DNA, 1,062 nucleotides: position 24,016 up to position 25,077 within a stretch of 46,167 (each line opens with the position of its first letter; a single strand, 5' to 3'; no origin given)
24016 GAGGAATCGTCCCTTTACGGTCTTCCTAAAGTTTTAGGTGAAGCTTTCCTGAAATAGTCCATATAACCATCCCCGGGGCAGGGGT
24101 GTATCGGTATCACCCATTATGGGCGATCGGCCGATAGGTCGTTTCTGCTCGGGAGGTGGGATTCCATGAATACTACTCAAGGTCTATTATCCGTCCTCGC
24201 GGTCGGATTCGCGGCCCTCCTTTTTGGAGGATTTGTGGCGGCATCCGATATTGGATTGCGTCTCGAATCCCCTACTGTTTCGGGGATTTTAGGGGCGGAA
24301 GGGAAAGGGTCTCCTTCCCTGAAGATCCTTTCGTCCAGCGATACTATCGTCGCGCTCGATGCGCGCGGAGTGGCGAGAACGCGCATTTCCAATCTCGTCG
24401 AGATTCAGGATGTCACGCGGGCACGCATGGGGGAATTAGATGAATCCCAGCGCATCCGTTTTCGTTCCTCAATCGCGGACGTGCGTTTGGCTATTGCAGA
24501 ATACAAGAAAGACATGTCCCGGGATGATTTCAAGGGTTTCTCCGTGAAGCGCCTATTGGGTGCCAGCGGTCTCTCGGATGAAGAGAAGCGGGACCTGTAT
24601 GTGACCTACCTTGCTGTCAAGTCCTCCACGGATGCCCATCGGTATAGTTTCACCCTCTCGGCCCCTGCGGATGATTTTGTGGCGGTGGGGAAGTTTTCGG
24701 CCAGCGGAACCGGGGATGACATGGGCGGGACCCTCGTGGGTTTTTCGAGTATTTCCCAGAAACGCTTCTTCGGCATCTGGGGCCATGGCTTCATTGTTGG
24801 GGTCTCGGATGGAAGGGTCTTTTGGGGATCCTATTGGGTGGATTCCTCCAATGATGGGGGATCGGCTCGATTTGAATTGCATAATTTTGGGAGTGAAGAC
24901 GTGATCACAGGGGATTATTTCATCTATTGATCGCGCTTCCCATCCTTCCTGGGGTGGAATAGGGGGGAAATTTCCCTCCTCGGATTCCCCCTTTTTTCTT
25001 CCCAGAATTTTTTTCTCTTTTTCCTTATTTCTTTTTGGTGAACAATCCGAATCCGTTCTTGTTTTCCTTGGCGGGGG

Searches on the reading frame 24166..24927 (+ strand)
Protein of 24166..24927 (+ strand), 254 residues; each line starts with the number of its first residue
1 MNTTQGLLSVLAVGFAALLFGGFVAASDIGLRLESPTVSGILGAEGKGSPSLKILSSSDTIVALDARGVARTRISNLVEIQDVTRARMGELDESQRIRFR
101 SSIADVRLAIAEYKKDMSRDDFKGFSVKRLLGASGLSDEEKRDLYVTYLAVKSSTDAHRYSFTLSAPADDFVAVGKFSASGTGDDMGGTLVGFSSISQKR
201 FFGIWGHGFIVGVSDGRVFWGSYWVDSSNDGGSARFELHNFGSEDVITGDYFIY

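Call 37: find_encoding_contigs(protein=window:24166-24927:+, flank=10000, max_places=5)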
Protein window:24166-24927:+ (254 aa): 5 contigs read that carry it; 4 places shown.
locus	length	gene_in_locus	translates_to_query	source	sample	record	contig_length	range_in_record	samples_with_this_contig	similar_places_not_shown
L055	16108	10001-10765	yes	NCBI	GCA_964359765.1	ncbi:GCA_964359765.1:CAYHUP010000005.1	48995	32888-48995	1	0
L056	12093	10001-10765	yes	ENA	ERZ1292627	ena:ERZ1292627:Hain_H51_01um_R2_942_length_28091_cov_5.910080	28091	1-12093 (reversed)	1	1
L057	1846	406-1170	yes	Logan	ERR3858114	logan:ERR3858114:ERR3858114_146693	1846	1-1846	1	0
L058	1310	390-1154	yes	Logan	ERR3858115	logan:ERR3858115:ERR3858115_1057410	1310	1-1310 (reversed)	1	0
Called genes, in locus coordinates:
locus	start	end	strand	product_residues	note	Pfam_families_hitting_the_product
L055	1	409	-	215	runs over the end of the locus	PF08843:AbiEii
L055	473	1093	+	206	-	PF11848:DUF3368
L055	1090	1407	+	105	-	PF03683:UPF0175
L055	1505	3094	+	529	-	PF00133:tRNA-synt_1, PF01406:tRNA-synt_1e (faint), PF09334:tRNA-synt_1g, PF00133:tRNA-synt_1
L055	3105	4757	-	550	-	-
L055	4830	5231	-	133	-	PF21485:IF5A-like_N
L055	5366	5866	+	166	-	-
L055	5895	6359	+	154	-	-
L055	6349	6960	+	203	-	-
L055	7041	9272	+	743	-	PF14890:Intein_splicing (weak), PF14528:LAGLIDADG_3, PF01656:CbiA, PF06564:CBP_BcsQ (weak), PF10609:ParA, PF13614:AAA_31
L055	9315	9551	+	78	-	PF01423:LSM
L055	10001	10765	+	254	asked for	-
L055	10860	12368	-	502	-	-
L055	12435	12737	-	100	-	-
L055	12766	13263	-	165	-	-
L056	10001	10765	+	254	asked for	-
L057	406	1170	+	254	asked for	-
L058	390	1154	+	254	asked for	-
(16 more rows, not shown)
